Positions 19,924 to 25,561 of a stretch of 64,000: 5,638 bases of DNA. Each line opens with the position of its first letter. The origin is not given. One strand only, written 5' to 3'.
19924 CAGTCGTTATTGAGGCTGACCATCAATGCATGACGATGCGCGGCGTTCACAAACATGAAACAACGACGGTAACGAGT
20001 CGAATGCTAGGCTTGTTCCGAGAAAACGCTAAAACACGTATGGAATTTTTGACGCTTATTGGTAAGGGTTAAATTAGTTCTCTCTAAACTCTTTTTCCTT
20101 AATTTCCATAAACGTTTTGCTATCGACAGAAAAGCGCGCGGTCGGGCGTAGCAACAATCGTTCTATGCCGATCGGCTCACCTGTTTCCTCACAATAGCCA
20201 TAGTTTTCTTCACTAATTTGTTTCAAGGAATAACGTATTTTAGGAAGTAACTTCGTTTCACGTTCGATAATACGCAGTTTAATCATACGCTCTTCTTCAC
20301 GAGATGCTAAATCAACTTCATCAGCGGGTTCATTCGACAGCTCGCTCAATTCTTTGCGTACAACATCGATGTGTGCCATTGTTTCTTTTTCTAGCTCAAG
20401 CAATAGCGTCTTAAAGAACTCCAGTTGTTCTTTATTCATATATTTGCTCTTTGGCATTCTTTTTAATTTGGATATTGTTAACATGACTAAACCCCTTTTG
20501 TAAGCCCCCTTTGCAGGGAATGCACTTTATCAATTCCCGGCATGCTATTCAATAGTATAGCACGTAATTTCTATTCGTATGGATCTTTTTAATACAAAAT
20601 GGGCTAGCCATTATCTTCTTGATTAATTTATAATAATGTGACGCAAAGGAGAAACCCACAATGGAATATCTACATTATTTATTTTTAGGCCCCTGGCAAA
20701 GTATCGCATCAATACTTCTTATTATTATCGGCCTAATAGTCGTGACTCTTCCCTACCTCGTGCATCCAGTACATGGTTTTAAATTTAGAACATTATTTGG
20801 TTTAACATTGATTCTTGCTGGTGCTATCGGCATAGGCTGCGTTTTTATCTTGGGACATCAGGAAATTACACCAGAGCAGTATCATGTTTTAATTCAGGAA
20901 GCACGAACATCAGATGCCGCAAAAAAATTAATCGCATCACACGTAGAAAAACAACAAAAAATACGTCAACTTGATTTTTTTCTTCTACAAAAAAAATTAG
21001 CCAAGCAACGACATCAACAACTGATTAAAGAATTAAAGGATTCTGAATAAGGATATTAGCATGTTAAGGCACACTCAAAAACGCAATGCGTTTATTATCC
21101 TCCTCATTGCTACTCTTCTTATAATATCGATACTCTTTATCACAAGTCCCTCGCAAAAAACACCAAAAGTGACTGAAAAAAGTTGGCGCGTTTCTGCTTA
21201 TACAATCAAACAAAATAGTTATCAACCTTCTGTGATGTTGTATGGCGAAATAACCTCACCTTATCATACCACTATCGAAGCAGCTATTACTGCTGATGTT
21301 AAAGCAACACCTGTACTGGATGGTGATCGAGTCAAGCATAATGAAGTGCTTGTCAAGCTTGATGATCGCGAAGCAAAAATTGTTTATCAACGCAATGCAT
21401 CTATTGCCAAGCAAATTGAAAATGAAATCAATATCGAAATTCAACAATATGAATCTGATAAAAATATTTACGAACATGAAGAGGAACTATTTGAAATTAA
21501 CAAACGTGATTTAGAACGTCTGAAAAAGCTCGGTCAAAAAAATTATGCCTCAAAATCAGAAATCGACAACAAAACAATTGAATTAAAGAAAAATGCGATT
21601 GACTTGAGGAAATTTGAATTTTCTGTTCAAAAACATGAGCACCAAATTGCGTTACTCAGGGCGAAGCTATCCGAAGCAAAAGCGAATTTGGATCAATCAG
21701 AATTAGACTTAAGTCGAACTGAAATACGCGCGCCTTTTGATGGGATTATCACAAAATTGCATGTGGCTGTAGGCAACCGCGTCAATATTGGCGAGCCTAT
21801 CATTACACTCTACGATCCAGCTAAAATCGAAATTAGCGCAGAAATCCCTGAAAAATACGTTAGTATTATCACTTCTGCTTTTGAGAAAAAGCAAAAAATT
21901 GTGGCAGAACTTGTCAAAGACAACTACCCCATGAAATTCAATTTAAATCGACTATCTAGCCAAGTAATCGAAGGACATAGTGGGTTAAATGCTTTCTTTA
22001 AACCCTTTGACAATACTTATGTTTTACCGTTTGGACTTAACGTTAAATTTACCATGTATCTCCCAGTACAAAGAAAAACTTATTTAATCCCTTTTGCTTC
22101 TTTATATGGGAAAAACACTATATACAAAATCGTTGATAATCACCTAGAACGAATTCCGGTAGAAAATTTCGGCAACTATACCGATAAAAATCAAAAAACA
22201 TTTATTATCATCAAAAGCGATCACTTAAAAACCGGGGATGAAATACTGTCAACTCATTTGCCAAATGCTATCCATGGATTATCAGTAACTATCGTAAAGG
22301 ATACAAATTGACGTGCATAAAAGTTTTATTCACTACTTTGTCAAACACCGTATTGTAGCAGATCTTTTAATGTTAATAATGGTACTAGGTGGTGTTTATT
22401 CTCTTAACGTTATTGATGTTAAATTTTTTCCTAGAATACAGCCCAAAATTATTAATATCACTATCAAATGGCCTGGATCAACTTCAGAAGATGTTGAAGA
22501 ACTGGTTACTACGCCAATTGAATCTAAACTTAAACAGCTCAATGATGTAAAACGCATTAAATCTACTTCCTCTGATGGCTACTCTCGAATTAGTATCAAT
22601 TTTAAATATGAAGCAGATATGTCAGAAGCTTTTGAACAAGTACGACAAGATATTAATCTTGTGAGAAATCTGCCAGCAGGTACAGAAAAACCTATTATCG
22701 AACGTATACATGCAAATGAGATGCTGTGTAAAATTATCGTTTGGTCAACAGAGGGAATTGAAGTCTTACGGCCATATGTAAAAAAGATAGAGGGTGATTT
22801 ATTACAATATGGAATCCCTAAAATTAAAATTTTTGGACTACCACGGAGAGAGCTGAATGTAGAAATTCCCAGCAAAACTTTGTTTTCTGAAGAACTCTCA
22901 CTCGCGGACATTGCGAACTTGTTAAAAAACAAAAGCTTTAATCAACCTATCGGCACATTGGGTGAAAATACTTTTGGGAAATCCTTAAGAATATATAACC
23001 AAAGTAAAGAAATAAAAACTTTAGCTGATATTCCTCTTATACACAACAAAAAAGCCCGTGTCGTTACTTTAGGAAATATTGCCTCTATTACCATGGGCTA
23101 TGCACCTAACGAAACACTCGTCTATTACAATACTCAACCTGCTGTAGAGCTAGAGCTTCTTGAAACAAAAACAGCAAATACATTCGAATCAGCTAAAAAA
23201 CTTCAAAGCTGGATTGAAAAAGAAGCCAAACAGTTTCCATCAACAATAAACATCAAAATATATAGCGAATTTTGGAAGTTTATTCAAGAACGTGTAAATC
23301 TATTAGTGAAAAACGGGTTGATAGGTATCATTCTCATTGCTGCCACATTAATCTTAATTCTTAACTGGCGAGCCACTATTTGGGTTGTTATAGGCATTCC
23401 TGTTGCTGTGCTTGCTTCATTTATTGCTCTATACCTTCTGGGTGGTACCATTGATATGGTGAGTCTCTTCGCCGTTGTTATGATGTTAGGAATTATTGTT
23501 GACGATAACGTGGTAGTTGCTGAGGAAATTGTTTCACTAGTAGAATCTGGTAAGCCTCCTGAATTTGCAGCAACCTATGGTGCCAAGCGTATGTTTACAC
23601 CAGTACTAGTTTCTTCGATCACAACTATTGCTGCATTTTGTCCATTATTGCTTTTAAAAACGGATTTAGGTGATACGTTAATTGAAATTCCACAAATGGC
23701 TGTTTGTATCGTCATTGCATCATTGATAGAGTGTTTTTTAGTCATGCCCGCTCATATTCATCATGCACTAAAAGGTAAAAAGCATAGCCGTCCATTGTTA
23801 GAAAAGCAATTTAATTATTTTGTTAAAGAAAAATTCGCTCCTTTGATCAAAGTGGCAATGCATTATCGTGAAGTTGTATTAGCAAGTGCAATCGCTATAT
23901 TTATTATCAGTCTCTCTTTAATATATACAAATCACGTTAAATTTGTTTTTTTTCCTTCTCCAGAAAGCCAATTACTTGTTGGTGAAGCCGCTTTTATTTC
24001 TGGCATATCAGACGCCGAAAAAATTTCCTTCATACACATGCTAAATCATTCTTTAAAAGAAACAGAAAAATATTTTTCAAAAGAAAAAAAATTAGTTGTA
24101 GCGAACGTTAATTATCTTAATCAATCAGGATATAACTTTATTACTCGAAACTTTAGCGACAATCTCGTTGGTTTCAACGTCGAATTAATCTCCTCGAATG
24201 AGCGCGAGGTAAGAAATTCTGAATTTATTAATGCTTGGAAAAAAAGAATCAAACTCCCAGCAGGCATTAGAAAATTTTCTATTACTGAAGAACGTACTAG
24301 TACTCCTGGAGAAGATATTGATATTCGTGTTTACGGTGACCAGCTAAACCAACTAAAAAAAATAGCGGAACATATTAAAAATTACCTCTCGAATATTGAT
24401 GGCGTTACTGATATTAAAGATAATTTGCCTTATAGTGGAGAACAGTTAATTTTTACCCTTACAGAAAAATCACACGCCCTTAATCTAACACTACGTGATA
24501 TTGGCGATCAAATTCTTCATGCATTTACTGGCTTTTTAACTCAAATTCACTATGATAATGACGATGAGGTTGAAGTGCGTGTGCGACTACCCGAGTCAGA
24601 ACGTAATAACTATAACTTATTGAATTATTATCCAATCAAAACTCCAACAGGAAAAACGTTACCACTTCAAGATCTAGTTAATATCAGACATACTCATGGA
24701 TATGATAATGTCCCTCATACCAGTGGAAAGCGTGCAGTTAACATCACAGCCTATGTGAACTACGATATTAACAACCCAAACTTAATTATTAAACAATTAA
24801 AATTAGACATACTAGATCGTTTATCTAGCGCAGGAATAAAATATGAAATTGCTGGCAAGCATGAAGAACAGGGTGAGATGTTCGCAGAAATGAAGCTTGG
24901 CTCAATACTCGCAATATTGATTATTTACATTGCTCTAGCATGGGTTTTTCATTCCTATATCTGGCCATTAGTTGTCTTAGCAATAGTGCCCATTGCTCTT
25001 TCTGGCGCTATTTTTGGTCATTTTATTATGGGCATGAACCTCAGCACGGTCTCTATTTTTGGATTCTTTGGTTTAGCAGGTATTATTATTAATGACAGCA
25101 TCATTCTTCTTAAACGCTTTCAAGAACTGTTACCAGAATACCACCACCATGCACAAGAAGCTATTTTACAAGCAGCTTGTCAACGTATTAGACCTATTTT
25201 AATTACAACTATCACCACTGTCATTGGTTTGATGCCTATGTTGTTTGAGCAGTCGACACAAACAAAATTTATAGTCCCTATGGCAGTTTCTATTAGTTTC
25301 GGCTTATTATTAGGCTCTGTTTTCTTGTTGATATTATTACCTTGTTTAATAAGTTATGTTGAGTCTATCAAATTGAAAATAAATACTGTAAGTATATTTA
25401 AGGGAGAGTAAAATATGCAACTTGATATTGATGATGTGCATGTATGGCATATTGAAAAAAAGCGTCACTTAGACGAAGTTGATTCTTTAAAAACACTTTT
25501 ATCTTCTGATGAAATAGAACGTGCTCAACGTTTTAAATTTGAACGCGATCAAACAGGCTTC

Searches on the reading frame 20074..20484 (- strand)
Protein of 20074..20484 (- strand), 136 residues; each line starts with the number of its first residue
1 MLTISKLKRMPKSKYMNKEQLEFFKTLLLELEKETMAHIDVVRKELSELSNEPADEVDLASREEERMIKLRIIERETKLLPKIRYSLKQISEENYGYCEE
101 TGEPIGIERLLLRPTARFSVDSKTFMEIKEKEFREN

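Call 60: search_protein_families(library=pfam, proteins=[window:20074-20484:-], max_evalue=0.0001)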
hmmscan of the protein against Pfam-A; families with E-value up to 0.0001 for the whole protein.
window:20074-20484:- (136 aa): 2 families
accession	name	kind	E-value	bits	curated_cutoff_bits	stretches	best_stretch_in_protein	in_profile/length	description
PF21157.2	DksA_N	-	5.8e-14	52.5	27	1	20-90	1-71/71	DnaK suppressor protein DksA, N-terminal domain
PF01258.23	zf-dskA_traR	-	1.4e-08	35.1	24.9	1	94-121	2-29/36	Prokaryotic dksA/traR C4-type zinc finger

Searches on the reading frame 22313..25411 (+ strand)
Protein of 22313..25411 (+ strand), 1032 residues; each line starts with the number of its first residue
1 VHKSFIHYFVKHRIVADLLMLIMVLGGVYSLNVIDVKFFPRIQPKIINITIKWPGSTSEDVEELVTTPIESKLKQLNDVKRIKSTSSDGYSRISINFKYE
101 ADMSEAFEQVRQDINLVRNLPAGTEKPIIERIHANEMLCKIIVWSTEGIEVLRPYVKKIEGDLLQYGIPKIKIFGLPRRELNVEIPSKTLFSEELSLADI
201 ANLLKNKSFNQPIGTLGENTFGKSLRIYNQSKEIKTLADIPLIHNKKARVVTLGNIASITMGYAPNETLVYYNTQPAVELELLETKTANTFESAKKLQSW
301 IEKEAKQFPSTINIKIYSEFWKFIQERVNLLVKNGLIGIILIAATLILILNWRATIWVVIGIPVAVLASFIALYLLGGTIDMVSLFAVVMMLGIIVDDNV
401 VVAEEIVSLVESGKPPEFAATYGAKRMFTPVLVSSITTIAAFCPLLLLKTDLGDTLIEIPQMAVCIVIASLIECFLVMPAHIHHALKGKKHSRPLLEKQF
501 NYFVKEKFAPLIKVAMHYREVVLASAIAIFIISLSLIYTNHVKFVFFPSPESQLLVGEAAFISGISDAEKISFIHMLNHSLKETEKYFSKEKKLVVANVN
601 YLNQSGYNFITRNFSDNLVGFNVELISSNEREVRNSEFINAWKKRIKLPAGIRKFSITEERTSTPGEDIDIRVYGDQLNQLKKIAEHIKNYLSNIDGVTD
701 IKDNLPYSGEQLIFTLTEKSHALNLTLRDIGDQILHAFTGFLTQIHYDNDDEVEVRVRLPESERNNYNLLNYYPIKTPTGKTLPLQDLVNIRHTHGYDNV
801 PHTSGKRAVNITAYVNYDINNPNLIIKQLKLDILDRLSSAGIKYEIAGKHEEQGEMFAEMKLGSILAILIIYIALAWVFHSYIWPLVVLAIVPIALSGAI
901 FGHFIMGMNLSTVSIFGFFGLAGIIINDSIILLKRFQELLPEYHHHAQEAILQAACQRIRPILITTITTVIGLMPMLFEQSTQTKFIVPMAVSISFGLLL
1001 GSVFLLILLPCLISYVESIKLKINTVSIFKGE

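Call 61: search_protein_families(library=pfam, proteins=[window:22313-25411:+], max_evalue=0.0001)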
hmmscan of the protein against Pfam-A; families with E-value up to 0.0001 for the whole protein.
window:22313-25411:+ (1032 aa): 3 families
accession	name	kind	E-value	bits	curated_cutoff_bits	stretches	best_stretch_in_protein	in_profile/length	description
PF00873.25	ACR_tran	-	4.7e-146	488.5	28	1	5-1013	1-1017/1021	AcrB/AcrD/AcrF family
PF03176.21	MMPL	-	3.2e-08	33.3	20.5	1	858-1016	143-302/333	MMPL family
PF02355.23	SecD_SecF_C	-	1.3e-05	25.1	20.5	0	862-1004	35-177/189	Protein export membrane protein SecD/SecF, C-terminal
